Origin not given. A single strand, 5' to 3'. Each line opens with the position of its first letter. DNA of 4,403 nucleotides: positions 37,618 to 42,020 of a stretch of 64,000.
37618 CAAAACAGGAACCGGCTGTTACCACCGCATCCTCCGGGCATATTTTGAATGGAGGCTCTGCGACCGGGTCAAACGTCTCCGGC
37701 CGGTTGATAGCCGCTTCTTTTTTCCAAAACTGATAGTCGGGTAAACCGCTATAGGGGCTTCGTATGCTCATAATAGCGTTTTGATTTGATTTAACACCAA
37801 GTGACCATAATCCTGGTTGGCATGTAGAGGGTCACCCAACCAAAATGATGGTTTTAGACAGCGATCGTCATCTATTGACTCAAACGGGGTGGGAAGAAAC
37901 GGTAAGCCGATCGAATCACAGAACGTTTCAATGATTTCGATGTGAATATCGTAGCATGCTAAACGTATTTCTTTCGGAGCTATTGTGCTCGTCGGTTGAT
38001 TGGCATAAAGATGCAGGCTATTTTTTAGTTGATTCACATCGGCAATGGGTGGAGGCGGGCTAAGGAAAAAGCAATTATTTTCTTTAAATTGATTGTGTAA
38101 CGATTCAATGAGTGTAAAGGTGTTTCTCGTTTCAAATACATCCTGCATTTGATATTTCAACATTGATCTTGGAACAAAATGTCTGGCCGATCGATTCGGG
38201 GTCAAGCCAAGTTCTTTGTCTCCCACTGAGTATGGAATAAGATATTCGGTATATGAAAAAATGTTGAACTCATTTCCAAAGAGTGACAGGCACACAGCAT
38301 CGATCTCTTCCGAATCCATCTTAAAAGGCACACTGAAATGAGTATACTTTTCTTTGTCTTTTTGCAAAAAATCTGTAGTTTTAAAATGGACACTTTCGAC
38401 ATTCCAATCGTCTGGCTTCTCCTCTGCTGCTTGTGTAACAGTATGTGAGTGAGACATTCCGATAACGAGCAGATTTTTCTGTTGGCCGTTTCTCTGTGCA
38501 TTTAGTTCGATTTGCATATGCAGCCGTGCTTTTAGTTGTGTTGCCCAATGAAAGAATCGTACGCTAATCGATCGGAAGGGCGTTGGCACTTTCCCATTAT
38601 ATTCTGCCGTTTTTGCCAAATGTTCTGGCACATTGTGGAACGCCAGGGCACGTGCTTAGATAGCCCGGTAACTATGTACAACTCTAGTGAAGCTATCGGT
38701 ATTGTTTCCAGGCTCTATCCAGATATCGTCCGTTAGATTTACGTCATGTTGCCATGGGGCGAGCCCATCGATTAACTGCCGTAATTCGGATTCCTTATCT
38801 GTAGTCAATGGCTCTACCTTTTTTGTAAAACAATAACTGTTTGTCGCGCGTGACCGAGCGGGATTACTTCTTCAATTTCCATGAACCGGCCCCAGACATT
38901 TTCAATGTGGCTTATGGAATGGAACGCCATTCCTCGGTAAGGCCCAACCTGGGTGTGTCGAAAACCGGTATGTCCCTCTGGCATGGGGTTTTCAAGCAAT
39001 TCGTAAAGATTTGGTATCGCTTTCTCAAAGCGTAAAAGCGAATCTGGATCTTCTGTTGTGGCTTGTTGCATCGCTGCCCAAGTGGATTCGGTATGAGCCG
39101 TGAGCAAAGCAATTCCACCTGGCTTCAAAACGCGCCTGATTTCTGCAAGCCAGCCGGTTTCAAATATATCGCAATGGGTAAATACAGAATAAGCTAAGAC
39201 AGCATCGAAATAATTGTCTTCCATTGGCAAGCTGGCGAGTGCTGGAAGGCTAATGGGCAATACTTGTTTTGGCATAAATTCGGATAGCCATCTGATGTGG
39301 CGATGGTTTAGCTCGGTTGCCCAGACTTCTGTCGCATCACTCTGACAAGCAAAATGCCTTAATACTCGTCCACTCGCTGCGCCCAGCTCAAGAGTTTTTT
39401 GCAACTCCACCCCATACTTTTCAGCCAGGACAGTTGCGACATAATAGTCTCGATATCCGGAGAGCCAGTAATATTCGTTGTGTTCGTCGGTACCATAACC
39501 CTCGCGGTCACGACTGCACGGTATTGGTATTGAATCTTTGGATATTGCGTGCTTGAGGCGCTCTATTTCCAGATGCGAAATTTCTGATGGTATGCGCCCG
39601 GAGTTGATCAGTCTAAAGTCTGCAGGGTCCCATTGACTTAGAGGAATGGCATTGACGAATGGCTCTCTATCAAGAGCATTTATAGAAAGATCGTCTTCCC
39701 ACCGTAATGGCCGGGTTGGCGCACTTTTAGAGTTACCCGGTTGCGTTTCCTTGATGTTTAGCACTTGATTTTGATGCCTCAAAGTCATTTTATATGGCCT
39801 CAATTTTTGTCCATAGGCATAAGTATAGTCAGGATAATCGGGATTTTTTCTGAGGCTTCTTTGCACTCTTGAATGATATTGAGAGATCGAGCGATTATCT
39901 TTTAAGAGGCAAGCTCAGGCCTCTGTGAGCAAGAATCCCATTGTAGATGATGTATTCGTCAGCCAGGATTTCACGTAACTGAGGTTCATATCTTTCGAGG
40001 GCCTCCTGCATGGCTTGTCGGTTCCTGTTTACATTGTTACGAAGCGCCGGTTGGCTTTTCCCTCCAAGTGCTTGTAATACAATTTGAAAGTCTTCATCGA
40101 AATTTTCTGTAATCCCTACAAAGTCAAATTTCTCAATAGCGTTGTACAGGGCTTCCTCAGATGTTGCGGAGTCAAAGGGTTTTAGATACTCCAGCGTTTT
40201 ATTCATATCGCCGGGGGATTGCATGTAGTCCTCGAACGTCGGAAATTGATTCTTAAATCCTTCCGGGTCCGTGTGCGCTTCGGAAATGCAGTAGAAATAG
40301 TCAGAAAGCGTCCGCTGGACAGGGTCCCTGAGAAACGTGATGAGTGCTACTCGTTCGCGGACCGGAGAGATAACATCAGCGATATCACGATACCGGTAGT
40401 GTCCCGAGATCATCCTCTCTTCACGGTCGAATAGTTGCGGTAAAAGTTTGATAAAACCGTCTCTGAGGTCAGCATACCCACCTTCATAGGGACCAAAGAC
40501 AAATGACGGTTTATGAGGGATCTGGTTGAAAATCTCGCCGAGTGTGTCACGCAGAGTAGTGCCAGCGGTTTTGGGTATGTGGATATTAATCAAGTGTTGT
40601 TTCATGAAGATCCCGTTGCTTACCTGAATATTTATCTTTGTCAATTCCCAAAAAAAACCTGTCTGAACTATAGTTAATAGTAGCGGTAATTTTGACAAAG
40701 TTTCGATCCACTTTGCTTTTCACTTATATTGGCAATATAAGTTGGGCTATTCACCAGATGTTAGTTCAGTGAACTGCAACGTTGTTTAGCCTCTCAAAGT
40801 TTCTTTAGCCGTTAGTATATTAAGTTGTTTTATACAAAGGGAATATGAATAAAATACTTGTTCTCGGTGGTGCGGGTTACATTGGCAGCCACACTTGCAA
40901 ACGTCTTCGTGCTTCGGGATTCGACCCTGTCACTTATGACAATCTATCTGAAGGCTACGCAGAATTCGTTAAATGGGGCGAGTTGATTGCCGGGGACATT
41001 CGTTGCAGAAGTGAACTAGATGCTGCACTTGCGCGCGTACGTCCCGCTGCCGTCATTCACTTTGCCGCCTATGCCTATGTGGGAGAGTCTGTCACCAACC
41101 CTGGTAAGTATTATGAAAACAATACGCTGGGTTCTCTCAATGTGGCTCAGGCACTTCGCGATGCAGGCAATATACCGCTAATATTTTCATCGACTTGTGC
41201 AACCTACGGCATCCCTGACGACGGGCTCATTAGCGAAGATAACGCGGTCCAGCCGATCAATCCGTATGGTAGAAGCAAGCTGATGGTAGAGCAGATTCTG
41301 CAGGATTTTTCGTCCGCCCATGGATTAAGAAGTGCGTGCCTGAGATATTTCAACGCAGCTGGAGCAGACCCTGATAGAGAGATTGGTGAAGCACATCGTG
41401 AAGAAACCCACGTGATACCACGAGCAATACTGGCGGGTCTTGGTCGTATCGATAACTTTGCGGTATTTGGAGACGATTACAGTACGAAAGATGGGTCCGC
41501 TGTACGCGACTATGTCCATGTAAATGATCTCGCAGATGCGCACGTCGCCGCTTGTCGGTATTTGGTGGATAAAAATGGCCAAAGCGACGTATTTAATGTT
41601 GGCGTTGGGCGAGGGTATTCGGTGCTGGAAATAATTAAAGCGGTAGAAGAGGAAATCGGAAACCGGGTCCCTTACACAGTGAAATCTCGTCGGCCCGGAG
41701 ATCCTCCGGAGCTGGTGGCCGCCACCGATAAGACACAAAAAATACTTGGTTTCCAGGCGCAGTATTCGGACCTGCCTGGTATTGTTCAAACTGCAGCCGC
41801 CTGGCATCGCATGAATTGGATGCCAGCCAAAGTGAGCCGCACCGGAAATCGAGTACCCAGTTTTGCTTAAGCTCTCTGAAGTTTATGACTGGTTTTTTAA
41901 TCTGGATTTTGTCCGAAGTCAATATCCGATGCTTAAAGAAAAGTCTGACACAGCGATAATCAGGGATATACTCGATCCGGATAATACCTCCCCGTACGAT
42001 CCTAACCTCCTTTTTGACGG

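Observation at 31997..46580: Glycan-tailoring island dense in sulfotransferases and methyltransferases but lacking polymerase, flippase, exporter, initiating transferase and PAPS genes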

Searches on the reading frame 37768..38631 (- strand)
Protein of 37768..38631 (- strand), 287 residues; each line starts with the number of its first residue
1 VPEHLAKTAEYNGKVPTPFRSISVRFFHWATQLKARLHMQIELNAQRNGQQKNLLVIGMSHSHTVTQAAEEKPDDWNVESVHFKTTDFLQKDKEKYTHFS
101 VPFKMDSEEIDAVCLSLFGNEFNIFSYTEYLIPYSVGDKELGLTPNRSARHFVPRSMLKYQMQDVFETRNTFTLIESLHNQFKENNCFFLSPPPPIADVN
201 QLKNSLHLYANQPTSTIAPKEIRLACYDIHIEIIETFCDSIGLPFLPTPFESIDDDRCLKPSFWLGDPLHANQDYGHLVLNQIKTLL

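Call 3: search_protein_families(library=pfam, proteins=[window:37768-38631:-], max_evalue=0.01)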
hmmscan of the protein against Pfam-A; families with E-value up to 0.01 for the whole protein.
window:37768-38631:- (287 aa): 0 families

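Call 7: search_protein_families(library=ncbifam, proteins=[window:37768-38631:-], max_evalue=0.01)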
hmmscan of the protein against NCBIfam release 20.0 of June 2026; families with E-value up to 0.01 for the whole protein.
window:37768-38631:- (287 aa): 0 families

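Call 47: search_solved_structures(query=window:37768-38631:-, max_evalue=10)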
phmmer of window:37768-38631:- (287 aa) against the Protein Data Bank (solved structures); distinct sequences matched with E-value up to 10: 0.

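Call 75: search_protein_families(library=pfam, proteins=[window:37768-38631:-], max_evalue=10)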
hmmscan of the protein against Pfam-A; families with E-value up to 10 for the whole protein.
window:37768-38631:- (287 aa): 0 families

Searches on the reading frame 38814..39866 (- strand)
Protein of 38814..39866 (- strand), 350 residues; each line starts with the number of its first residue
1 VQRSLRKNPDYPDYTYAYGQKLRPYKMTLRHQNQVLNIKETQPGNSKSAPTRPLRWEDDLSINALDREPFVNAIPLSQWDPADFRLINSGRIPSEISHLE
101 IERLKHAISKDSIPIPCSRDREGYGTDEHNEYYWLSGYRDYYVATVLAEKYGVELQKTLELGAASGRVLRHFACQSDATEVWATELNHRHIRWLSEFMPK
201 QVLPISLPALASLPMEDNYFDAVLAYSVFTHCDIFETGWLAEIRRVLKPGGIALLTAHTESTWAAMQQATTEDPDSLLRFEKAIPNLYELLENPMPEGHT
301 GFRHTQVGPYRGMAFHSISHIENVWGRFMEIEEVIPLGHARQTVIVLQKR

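Call 3: search_protein_families(library=pfam, proteins=[window:38814-39866:-], max_evalue=0.01)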
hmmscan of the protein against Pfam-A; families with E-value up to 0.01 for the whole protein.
window:38814-39866:- (350 aa): 6 families
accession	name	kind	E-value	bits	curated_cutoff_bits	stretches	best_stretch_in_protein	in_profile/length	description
PF08241.18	Methyltransf_11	-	5.5e-13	49.8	21.2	1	159-254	1-94/95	Methyltransferase domain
PF13649.12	Methyltransf_25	-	9.5e-10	39.5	27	1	159-251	2-97/97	Methyltransferase domain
PF08242.18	Methyltransf_12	-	1.7e-08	35.5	30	1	159-252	1-97/98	Methyltransferase domain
PF13489.12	Methyltransf_23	-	2.1e-05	24.7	27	1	155-265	23-124/164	Methyltransferase domain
PF20922.3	Anamorsin_N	-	0.0002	21.5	27.1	1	211-271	43-103/163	Anamorsin, N-terminal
PF13847.12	Methyltransf_31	-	0.0039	17.3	27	0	213-261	66-115/145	Methyltransferase domain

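Call 7: search_protein_families(library=ncbifam, proteins=[window:38814-39866:-], max_evalue=0.01)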
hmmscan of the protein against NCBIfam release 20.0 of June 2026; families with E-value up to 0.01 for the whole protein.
window:38814-39866:- (350 aa): 10 families
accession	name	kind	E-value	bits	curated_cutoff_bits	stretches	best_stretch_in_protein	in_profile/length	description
NF045667.1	MTase_DVU1556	equivalog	2.2e-05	24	155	1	159-261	27-125/213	DVU_1556 family methyltransferase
TIGR02072.1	BioC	equivalog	4.6e-05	23.3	184.95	1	147-280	27-157/244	malonyl-ACP O-methyltransferase BioC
NF045823.1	PthPhpthDimycoMt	equivalog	4.6e-05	22.7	300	1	212-278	124-190/256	phthiotriol/phenolphthiotriol dimycocerosates methyltransferase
NF001240.0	PRK00216.1-1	equivalog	0.00024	20.3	378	1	156-269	65-182/251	bifunctional demethylmenaquinone methyltransferase/2-methoxy-6-polyprenyl-1,4-benzoquinol methylase UbiE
NF047649.1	MTase_UXPK_star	exception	0.0012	17.9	460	1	209-256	136-182/283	methyltransferase/UXPK-star double selenoprotein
NF001241.0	PRK00216.1-2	equivalog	0.0013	18.5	327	1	157-271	54-163/231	demethylmenaquinone methyltransferase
NF045825.1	FAmtase_mtf2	equivalog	0.0017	17.6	400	1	212-274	116-178/248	fatty-acid O-methyltransferase Mtf2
NF045649.1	2X_seleno_MduS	exception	0.0019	17.3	380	1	156-257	43-149/338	methyltransferase domain-containing selenoprotein MduS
NF041537.1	ArsM_AhpD_UU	exception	0.0075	15.1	510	1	212-256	138-181/345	arsenite methyltransferase/AhpD domain selenoprotein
NF052510.1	methyltran_MpqE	exception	0.0091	15.4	335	0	176-254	69-150/234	methyl-plastoquinone biosynthesis methyltransferase MpqE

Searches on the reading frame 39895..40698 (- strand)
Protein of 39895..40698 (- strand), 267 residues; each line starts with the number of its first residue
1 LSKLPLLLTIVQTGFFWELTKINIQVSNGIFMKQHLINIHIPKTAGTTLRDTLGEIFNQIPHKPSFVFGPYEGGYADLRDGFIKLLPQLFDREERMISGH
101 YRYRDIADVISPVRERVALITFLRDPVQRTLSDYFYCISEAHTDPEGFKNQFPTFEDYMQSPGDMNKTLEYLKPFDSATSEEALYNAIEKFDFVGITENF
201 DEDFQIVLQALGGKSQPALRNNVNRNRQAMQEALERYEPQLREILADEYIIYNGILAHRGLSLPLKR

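Call 3: search_protein_families(library=pfam, proteins=[window:39895-40698:-], max_evalue=0.01)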
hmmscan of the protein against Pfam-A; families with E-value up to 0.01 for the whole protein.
window:39895-40698:- (267 aa): 1 family
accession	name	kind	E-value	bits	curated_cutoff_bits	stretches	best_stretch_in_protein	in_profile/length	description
PF03567.20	Sulfotransfer_2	-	6.2e-09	36.8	22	1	33-245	8-238/252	Sulfotransferase family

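Call 7: search_protein_families(library=ncbifam, proteins=[window:39895-40698:-], max_evalue=0.01)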
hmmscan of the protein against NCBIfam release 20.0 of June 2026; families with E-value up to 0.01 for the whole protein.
window:39895-40698:- (267 aa): 0 families

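Call 48: search_solved_structures(query=window:39895-40698:-, max_evalue=1)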
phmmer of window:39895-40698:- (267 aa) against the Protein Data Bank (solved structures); distinct sequences matched with E-value up to 1: 7.
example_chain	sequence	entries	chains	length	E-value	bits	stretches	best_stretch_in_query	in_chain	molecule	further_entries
4ndz_A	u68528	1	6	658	0.011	18.7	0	75-137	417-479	Maltose-binding periplasmic protein, Heparan sulfate 2-O-sulfotransferase 1 fusion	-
3f5f_A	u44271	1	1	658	0.011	18.7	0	75-137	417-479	Maltose-binding periplasmic protein, Heparan sulfate 2-O-sulfotransferase 1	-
1t8u_A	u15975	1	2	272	0.048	16.6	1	62-143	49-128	heparan sulfate D-glucosaminyl 3-O-sulfotransferase 3A1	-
1t8t_A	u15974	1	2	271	0.049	16.6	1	62-143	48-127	heparan sulfate D-glucosaminyl 3-O-sulfotransferase 3A1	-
6xkg_B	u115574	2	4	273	0.049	16.5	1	62-143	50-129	Heparan sulfate glucosamine 3-O-sulfotransferase 3A1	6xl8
3uan_A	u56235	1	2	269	0.83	12.5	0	107-168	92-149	Heparan sulfate glucosamine 3-O-sulfotransferase 1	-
1vkj_A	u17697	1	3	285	0.93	12.4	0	107-168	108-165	heparan sulfate (glucosamine) 3-O-sulfotransferase 1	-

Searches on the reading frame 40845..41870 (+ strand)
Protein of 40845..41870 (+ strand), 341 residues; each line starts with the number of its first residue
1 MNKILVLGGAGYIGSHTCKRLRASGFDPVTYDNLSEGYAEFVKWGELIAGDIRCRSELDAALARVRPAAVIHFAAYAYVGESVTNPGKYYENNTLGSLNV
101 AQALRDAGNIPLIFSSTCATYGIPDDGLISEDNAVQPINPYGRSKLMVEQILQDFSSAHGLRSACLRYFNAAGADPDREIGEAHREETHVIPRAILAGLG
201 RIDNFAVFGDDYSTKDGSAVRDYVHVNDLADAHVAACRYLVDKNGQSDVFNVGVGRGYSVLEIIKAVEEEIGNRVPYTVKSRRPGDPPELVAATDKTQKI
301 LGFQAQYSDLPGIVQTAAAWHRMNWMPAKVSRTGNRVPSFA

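Call 3: search_protein_families(library=pfam, proteins=[window:40845-41870:+], max_evalue=0.01)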
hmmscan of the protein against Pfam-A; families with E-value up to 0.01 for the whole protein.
window:40845-41870:+ (341 aa): 6 families
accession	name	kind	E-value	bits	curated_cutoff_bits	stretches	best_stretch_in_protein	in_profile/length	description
PF01370.27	Epimerase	-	2e-53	181.7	20.9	1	4-253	1-240/240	NAD dependent epimerase/dehydratase family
PF16363.11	GDP_Man_Dehyd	-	1.5e-43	150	27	1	5-308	1-324/332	GDP-mannose 4,6 dehydratase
PF04321.23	RmlD_sub_bind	-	1.2e-15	57.8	27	1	3-156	2-140/287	RmlD substrate binding domain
PF02719.21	Polysacc_synt_2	-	3.9e-14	53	20.2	1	4-173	1-173/293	Polysaccharide biosynthesis protein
PF01073.25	3Beta_HSD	-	2.4e-12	46.9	22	1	5-152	1-157/280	3-beta hydroxysteroid dehydrogenase/isomerase family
PF07993.18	NAD_binding_4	-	0.0062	16.2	20.1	0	69-176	91-211/258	Male sterility protein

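Call 7: search_protein_families(library=ncbifam, proteins=[window:40845-41870:+], max_evalue=0.01)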
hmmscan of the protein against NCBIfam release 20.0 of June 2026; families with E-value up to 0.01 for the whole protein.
window:40845-41870:+ (341 aa): 24 families
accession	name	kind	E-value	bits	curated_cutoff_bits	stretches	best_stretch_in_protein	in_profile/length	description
TIGR01179.1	galE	equivalog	1.4e-121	405.4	262.3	1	3-323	1-327/332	UDP-glucose 4-epimerase GalE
NF007956.0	PRK10675.1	subfamily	2.7e-72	243.7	394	1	3-320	2-328/338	UDP-glucose 4-epimerase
TIGR02197.1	heptose_epim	equivalog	1.6e-30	106.3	274.6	1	4-274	1-263/316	ADP-glyceromanno-heptose 6-epimerase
TIGR01181.1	dTDP_gluc_dehyt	equivalog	1.2e-28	100.1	365.1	1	3-324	1-314/321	dTDP-glucose 4,6-dehydratase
TIGR04180.1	EDH_00030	hypoth_equivalog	2.9e-22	79.1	475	1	4-307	1-296/297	NAD-dependent 4,6-dehydratase LegB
NF008360.0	PRK11150.1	equivalog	4.6e-16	58.9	452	1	4-267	2-250/310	ADP-glyceromanno-heptose 6-epimerase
NF011728.1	PRK15181.1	equivalog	5.2e-16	58.6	760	1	4-266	18-277/348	Vi polysaccharide biosynthesis UDP-N-acetylglucosaminuronic acid C-4 epimerase TviC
TIGR01214.1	rmlD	equivalog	5.8e-15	55.1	224.05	1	3-159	1-142/285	dTDP-4-dehydrorhamnose reductase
TIGR02622.1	CDP_4_6_dhtase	equivalog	1.3e-13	50.9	278.45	1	3-328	6-337/352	CDP-glucose 4,6-dehydratase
TIGR03466.1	HpnA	hypoth_equivalog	2.7e-13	49.5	367.65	1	3-158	2-158/327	hopanoid-associated sugar epimerase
NF042423.1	oxyalk_red_Shew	equivalog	9.5e-13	47.9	580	1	2-246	9-230/331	2-alkyl-3-oxoalkanoate reductase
NF008872.0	PRK11908.1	equivalog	2.7e-11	43.1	294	1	1-328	1-321/349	bifunctional UDP-4-keto-pentose/UDP-xylose synthase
NF007490.0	PRK10084.1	subfamily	3.1e-11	42.9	649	1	3-105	2-112/361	dTDP-glucose 4,6-dehydratase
NF042422.1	oxyalk_red_OleD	equivalog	2.3e-10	40.4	580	1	3-119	2-112/329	2-alkyl-3-oxoalkanoate reductase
NF007582.0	PRK10217.1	equivalog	4.5e-10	39.1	698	1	1-279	1-281/355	dTDP-glucose 4,6-dehydratase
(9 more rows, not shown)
